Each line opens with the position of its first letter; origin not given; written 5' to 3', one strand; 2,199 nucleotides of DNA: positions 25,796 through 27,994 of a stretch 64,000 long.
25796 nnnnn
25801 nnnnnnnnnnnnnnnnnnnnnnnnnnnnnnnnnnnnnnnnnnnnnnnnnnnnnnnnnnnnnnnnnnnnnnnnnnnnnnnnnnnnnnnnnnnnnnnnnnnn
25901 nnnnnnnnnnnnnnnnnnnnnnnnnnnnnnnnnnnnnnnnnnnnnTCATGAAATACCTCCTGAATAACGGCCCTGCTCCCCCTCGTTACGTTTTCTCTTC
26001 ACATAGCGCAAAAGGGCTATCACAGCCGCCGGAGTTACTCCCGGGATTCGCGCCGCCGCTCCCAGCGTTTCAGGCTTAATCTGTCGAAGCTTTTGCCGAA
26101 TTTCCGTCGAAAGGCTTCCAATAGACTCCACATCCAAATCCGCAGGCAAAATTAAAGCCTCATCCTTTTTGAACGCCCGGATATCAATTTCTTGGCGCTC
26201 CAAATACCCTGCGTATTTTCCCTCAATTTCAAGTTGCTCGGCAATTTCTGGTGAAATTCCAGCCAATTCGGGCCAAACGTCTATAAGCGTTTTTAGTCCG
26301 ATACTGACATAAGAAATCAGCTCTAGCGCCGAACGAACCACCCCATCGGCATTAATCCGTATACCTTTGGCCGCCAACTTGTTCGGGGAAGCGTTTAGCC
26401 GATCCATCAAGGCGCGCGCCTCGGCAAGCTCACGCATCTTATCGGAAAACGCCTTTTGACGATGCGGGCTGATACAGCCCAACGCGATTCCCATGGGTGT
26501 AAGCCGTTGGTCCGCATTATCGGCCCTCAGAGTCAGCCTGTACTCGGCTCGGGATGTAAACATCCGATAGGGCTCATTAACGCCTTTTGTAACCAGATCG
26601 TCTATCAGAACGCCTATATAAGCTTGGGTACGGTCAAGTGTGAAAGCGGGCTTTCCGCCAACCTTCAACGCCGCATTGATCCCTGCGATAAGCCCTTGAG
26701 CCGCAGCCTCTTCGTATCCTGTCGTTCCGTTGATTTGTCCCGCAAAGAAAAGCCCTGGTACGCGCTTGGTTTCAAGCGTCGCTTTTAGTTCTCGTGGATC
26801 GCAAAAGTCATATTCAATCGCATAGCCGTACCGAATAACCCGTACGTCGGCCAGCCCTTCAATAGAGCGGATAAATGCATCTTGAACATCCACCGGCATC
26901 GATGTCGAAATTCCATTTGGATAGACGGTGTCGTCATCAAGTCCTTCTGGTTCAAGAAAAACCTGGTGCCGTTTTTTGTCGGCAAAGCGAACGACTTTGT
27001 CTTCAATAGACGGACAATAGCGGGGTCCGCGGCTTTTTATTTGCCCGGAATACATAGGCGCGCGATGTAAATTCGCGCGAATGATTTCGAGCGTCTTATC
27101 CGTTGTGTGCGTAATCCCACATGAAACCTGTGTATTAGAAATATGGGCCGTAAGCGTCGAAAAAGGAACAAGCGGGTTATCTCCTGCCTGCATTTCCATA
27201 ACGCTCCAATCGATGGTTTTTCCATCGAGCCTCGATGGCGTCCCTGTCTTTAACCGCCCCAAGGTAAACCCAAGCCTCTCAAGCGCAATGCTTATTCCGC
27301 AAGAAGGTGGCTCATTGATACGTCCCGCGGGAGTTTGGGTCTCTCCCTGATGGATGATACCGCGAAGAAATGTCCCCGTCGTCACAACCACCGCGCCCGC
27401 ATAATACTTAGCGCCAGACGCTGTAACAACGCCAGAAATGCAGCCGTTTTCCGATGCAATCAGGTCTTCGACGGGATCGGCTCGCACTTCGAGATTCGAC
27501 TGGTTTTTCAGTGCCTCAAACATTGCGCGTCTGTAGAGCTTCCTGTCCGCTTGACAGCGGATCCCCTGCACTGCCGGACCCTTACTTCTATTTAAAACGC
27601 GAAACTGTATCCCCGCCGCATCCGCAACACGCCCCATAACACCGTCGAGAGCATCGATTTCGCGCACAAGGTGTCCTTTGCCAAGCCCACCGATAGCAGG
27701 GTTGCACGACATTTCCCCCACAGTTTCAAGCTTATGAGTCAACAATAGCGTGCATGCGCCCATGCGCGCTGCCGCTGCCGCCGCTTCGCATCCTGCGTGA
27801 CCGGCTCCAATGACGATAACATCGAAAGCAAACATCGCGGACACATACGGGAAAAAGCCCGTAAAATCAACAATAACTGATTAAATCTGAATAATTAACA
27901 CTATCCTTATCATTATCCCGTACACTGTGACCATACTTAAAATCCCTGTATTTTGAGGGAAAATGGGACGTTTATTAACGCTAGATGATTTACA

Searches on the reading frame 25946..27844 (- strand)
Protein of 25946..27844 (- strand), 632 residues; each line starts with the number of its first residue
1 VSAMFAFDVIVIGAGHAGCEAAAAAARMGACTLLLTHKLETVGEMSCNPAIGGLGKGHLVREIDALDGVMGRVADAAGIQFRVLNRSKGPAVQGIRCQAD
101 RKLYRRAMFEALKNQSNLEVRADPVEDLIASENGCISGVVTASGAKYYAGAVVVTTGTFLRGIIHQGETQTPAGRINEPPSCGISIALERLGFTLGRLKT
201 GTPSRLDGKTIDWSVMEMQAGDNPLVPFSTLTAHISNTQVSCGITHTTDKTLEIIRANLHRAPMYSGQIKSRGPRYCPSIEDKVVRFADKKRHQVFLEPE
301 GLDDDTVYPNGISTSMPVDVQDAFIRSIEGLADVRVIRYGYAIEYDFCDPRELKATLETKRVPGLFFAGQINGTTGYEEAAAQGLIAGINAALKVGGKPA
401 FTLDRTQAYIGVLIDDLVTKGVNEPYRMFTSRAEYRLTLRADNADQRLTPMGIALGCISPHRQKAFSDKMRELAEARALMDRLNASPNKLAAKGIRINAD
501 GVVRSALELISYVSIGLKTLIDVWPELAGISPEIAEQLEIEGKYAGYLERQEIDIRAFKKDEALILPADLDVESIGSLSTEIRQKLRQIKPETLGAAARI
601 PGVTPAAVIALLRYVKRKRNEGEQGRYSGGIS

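Call 3: search_protein_families(library=pfam, proteins=[window:25946-27844:-])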
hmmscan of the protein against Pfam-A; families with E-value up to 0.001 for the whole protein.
window:25946-27844:- (632 aa): 8 families
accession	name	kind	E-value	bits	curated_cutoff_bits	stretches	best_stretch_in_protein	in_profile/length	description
PF01134.28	GIDA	-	1.4e-169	564.7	22.1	1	8-398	1-390/391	Glucose inhibited division protein A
PF13932.14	SAM_GIDA_C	-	2.6e-22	78.9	27.1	1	557-612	2-57/57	tRNA modifying enzyme MnmG/GidA C-terminal helical bundle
PF21680.2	GIDA_C_1st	-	3.4e-17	63.4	24.7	1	462-552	3-96/96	tRNA modifying enzyme MnmG/GidA C-terminal helical domain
PF12831.13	FAD_oxidored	-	2.7e-06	27.4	27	1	8-146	1-133/416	FAD dependent oxidoreductase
PF01266.30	DAO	-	2.1e-05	24.7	27.9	0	99-201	146-243/353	FAD dependent oxidoreductase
PF00890.30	FAD_binding_2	-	0.00012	21.9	20.4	1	8-38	1-31/414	FAD binding domain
PF07992.20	Pyr_redox_2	-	0.00017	21.5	26.1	1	7-157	1-108/291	Pyridine nucleotide-disulphide oxidoreductase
PF03486.20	HI0933_like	-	0.00033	20.6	50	0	8-38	2-32/244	HI0933-like protein Rossmann domain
